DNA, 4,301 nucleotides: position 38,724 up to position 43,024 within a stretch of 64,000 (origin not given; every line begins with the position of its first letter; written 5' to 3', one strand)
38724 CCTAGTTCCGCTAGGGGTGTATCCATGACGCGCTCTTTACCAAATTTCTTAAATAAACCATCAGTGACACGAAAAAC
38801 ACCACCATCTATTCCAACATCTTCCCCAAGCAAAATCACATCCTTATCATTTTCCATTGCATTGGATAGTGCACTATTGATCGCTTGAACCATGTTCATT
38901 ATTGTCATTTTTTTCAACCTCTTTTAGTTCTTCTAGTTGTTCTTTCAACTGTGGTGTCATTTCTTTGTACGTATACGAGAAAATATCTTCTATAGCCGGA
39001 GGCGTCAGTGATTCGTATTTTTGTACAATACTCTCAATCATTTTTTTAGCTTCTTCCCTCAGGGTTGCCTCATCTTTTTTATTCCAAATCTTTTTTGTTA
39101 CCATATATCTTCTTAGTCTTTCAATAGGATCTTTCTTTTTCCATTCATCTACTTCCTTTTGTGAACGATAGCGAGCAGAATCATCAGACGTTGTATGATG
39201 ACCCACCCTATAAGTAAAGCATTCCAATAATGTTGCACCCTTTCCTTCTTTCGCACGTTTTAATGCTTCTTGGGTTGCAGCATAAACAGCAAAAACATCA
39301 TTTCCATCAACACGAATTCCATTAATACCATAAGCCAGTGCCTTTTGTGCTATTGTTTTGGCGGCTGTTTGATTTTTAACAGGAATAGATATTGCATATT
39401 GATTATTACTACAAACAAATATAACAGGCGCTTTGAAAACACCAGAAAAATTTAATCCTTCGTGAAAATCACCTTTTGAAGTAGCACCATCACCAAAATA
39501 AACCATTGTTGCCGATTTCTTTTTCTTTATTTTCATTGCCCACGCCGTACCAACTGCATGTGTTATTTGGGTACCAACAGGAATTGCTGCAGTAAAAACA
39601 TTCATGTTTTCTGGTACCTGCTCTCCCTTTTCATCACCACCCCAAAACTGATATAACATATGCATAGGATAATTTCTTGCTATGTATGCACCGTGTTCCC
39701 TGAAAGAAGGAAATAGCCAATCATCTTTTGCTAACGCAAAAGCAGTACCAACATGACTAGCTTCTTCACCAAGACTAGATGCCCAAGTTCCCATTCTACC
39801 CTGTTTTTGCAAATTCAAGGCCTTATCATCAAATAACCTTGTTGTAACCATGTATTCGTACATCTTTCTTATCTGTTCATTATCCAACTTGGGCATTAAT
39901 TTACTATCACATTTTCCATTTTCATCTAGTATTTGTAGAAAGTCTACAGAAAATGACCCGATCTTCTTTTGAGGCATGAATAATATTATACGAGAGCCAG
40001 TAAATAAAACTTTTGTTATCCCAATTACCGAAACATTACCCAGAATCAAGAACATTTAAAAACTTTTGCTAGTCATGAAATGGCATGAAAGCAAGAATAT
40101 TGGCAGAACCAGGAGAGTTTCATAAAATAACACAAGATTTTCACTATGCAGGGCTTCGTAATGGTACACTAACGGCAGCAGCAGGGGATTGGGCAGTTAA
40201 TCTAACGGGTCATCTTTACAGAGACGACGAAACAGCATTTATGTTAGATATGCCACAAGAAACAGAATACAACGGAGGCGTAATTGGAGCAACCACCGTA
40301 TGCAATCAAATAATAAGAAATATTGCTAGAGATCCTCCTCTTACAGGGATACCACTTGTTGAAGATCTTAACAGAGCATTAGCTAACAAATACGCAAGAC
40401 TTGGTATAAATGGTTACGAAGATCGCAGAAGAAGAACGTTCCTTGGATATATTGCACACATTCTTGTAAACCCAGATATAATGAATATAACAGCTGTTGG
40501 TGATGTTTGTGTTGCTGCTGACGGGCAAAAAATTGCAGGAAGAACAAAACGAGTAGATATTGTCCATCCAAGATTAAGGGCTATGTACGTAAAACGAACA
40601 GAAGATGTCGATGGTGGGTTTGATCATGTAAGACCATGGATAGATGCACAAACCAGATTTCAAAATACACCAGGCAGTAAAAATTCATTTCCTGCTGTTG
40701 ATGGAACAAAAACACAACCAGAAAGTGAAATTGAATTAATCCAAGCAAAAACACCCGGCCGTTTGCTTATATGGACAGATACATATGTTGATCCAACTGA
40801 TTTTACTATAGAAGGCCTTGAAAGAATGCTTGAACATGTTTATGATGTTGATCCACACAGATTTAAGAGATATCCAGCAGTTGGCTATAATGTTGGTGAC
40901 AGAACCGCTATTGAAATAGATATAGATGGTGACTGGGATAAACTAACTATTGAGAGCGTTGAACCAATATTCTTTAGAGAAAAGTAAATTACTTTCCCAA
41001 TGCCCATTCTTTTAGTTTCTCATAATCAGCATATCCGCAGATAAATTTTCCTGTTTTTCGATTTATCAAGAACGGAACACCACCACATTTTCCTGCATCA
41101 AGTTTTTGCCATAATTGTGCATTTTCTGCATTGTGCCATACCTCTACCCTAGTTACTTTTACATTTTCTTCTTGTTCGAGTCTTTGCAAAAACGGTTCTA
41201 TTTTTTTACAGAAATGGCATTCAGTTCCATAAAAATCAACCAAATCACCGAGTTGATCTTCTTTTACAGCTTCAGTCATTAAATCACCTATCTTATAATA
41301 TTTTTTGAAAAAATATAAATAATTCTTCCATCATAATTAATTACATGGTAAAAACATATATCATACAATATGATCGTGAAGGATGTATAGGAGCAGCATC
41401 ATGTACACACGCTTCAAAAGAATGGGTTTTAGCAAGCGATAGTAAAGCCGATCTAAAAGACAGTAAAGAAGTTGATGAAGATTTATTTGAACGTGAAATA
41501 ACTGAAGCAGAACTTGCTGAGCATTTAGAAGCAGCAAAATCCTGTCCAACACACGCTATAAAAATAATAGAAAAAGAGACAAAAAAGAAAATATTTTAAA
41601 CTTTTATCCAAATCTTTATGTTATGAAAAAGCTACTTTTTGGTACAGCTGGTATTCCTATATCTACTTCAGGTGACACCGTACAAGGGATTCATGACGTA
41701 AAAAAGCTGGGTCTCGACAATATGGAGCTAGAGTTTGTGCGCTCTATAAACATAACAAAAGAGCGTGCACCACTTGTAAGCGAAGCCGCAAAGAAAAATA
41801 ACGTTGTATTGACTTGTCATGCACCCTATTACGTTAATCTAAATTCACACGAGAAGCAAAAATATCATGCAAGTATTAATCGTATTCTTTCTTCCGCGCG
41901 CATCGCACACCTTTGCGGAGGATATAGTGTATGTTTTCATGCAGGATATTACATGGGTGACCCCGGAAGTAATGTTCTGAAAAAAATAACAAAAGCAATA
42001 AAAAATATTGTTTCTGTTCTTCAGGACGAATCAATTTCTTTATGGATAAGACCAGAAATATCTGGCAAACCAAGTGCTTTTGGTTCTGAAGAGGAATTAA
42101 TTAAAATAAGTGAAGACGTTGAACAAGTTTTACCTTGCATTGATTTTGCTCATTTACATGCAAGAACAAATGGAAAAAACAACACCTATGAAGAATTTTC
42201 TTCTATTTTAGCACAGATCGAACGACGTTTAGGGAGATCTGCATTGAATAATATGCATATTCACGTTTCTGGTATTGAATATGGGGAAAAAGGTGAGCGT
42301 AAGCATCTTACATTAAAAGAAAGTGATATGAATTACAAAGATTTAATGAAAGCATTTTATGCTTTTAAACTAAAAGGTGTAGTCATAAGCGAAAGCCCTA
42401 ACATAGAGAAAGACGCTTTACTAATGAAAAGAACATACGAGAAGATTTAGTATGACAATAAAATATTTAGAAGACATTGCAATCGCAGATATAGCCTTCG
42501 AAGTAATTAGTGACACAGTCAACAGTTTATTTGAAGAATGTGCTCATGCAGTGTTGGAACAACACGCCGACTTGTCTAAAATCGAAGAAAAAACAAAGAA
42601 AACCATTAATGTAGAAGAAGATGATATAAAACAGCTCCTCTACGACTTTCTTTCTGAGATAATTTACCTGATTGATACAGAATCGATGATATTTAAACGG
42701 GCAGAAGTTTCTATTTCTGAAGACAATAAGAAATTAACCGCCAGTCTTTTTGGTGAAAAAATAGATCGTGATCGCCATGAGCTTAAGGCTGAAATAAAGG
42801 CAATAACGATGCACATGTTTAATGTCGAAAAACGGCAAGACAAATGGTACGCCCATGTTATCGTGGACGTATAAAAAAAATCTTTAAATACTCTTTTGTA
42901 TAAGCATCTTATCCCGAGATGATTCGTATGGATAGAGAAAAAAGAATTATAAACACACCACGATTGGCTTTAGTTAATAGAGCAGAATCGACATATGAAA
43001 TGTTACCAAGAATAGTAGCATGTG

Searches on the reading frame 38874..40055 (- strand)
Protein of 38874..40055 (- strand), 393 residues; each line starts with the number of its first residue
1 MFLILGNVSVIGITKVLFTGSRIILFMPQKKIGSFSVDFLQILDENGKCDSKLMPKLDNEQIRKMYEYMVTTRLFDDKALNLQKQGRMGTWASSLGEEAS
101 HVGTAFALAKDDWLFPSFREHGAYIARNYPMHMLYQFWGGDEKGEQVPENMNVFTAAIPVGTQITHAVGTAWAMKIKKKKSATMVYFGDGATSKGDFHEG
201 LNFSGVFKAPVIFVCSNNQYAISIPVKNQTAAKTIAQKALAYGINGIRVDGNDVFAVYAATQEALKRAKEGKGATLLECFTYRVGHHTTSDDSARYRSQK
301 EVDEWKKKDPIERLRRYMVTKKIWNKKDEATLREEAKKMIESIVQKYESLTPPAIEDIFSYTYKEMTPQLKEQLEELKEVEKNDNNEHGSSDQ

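Call 19: search_protein_families(library=pfam, proteins=[window:38874-40055:-], max_evalue=0.001)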
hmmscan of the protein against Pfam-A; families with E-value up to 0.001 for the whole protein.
window:38874-40055:- (393 aa): 3 families
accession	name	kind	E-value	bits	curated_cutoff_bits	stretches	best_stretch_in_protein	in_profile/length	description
PF00676.26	E1_dh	-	1.8e-93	313.2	22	1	67-353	2-297/300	Dehydrogenase E1 component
PF13292.11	DXP_synthase_N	-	5e-07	29.7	21.2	1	161-271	114-224/274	1-deoxy-D-xylulose-5-phosphate synthase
PF02775.26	TPP_enzyme_C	-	0.00013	22.2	21.9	0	162-279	26-151/151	Thiamine pyrophosphate enzyme, C-terminal TPP binding domain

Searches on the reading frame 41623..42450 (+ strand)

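Call 19: search_protein_families(library=pfam, proteins=[window:41623-42450:+], max_evalue=0.001)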
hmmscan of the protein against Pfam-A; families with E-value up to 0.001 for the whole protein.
window:41623-42450:+ (275 aa): 1 family
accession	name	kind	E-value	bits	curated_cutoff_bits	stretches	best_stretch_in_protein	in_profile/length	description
PF01261.30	AP_endonuc_2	-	4.8e-29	102.2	31.1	1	24-261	2-232/249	Xylose isomerase-like TIM barrel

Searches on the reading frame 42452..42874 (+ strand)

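Call 19: search_protein_families(library=pfam, proteins=[window:42452-42874:+], max_evalue=0.001)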
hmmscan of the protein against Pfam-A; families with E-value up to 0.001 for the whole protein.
window:42452-42874:+ (140 aa): 1 family
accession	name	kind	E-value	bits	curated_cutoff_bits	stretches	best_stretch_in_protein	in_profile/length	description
PF01951.21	Archease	-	7.9e-39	133.5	25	1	11-140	7-136/136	Archease protein family (MTH1598/TM1083)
